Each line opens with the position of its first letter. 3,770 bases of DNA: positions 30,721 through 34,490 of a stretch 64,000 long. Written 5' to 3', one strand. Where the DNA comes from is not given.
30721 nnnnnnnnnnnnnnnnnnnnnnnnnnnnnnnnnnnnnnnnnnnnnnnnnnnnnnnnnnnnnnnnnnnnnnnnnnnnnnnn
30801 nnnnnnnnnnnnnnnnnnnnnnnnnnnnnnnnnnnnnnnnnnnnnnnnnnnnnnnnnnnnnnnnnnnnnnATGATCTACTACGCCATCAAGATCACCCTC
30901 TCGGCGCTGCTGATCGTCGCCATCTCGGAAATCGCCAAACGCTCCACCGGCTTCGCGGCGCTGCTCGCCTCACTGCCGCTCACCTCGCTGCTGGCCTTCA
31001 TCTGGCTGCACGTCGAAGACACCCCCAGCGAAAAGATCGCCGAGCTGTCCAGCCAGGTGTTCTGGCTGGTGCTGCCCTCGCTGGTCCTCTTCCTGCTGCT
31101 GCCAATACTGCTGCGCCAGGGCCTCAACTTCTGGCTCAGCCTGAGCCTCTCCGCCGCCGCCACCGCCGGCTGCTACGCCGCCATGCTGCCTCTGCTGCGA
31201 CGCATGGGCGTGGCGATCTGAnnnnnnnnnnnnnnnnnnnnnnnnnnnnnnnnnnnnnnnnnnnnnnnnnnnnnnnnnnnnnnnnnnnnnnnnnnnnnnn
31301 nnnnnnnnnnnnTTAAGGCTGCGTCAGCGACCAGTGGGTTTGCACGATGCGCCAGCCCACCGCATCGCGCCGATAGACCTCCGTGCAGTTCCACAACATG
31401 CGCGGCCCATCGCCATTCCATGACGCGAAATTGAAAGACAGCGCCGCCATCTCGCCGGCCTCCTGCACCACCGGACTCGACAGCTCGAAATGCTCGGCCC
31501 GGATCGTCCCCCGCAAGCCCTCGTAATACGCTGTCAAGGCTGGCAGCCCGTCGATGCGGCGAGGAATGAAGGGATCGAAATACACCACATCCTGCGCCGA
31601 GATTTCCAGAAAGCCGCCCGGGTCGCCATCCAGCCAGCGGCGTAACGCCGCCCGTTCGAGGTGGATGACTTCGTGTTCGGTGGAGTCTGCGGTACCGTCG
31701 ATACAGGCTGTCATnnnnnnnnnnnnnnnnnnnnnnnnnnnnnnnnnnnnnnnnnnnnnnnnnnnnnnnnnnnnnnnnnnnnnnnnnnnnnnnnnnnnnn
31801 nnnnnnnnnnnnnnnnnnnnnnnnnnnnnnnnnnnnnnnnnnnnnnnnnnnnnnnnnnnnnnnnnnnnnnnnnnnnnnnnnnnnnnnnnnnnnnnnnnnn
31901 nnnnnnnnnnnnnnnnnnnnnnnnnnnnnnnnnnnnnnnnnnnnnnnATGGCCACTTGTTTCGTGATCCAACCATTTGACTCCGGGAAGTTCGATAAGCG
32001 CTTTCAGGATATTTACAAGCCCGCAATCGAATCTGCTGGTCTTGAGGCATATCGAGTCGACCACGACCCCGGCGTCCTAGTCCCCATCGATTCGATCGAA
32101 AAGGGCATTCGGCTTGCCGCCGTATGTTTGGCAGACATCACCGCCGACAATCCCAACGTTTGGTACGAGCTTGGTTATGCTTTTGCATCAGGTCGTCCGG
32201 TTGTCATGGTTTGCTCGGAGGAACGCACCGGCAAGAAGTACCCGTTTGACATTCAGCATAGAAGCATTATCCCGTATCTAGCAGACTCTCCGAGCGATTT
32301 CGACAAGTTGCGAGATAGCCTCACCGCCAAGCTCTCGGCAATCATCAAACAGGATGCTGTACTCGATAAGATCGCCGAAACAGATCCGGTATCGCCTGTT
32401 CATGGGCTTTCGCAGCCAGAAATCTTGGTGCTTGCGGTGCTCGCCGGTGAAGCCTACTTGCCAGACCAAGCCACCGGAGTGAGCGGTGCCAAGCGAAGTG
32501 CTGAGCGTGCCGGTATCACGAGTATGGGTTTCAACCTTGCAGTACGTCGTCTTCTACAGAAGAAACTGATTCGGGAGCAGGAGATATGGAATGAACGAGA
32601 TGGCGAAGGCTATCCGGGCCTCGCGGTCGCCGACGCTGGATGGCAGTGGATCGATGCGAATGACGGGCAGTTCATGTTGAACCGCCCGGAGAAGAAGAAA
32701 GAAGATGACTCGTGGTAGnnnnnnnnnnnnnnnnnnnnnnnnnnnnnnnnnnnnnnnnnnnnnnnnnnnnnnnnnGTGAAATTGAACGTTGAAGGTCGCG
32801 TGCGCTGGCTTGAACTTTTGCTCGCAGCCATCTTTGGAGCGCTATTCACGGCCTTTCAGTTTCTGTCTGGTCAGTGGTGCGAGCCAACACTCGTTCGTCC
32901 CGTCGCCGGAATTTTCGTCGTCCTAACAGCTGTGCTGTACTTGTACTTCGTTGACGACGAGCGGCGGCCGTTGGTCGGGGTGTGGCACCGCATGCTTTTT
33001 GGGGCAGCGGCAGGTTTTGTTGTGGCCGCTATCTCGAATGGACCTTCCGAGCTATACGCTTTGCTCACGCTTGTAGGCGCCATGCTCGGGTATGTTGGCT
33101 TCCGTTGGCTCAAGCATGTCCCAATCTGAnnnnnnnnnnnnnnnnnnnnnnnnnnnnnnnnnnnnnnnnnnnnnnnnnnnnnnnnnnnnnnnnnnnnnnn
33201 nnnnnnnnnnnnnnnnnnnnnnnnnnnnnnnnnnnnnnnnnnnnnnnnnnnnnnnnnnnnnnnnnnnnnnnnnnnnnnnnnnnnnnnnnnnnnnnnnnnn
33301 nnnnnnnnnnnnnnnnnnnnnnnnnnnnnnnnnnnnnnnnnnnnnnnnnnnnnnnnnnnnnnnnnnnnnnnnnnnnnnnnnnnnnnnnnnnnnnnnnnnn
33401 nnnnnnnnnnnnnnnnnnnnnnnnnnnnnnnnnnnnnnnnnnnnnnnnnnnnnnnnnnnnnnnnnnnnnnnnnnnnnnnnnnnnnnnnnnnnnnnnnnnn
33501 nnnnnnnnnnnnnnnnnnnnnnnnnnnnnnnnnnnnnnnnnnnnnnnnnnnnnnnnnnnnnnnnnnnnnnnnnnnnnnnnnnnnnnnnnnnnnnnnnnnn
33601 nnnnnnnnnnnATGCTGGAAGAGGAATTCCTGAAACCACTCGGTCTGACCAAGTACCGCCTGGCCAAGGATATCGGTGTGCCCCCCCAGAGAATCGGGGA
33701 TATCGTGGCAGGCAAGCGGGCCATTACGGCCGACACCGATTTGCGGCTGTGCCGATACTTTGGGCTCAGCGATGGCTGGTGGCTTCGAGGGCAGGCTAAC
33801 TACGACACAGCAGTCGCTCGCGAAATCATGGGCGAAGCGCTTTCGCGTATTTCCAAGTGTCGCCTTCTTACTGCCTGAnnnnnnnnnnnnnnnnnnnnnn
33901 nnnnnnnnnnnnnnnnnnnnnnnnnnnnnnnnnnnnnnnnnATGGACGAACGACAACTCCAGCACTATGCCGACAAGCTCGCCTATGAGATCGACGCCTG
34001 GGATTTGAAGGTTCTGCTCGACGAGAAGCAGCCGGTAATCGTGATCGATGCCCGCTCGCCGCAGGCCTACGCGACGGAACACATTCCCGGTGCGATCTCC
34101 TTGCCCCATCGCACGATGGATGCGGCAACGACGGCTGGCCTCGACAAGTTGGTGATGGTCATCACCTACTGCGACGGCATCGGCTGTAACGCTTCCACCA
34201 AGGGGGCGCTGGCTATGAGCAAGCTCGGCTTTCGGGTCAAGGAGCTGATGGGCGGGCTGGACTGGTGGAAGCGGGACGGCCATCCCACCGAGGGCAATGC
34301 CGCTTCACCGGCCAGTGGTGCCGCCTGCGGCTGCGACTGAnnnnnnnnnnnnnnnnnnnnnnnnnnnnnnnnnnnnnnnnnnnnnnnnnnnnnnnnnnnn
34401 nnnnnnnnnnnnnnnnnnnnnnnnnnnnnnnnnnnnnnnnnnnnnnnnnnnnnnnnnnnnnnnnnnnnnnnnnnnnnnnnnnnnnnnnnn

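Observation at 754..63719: Strongly over-represented ~25-nt bipartite motif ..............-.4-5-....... whose orientation follows transcription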

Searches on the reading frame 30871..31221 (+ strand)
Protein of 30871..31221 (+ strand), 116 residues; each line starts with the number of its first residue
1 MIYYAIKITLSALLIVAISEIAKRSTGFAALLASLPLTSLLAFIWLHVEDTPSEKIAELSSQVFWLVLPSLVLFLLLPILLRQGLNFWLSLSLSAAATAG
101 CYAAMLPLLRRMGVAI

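Call 17: search_protein_families(library=pfam, proteins=[window:30871-31221:+], max_evalue=0.01)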
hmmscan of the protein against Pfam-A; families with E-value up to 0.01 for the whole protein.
window:30871-31221:+ (116 aa): 0 families

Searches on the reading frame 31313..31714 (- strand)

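Call 17: search_protein_families(library=pfam, proteins=[window:31313-31714:-], max_evalue=0.01)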
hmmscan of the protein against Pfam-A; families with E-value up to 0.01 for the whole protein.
window:31313-31714:- (133 aa): 4 families
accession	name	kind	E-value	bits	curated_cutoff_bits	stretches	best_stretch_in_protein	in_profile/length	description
PF13474.12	SnoaL_3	-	1.4e-07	32.3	22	1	36-131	21-119/121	SnoaL-like domain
PF12680.13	SnoaL_2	-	2.5e-07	31.6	27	1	22-117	3-95/102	SnoaL-like domain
PF14534.12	DUF4440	-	1.2e-06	29.3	25.2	1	17-123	2-107/107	Domain of unknown function (DUF4440)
PF08332.16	CaMKII_AD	-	3.5e-05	24.4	22.1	1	13-129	2-125/128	Calcium/calmodulin dependent protein kinase II association domain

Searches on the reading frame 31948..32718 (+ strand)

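Call 17: search_protein_families(library=pfam, proteins=[window:31948-32718:+], max_evalue=0.01)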
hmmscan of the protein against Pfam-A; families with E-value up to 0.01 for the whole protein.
window:31948-32718:+ (256 aa): 1 family
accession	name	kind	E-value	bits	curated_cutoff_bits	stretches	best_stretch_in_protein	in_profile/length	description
PF05014.21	Nuc_deoxyrib_tr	-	2.9e-05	24.6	28.8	1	52-94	58-102/117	Nucleoside 2-deoxyribosyltransferase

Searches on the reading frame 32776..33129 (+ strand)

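Call 17: search_protein_families(library=pfam, proteins=[window:32776-33129:+], max_evalue=0.01)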
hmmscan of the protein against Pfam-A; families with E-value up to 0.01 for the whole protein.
window:32776-33129:+ (117 aa): 2 families
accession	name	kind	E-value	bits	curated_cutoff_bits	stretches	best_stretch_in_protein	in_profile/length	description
PF01925.25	TauE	-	0.003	17.7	32.6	1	7-89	59-146/237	Sulfite exporter TauE/SafE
PF03419.18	Peptidase_U4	-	0.0045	16.8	28.4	1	7-112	28-133/284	Sporulation factor SpoIIGA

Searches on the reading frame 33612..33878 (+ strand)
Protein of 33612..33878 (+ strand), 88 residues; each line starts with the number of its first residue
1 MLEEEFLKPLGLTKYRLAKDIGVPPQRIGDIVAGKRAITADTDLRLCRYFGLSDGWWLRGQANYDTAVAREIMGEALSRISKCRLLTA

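Call 17: search_protein_families(library=pfam, proteins=[window:33612-33878:+], max_evalue=0.01)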
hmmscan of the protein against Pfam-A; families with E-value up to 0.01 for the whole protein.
window:33612-33878:+ (88 aa): 3 families
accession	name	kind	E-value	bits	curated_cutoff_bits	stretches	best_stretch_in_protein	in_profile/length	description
PF01381.28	HTH_3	-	1.7e-09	38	23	1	5-57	3-55/55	Helix-turn-helix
PF13560.12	HTH_31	-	0.00025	21.8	27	1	11-54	14-58/64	Helix-turn-helix domain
PF13443.12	HTH_26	-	0.00058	20.5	22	1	6-52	5-52/63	Cro/C1-type HTH DNA-binding domain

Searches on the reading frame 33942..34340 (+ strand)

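Call 17: search_protein_families(library=pfam, proteins=[window:33942-34340:+], max_evalue=0.01)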
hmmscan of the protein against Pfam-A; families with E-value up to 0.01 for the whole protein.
window:33942-34340:+ (132 aa): 1 family
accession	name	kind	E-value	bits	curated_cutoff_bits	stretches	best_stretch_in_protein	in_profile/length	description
PF00581.25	Rhodanese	-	3.5e-15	56.7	22.2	1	21-111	4-101/102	Rhodanese-like domain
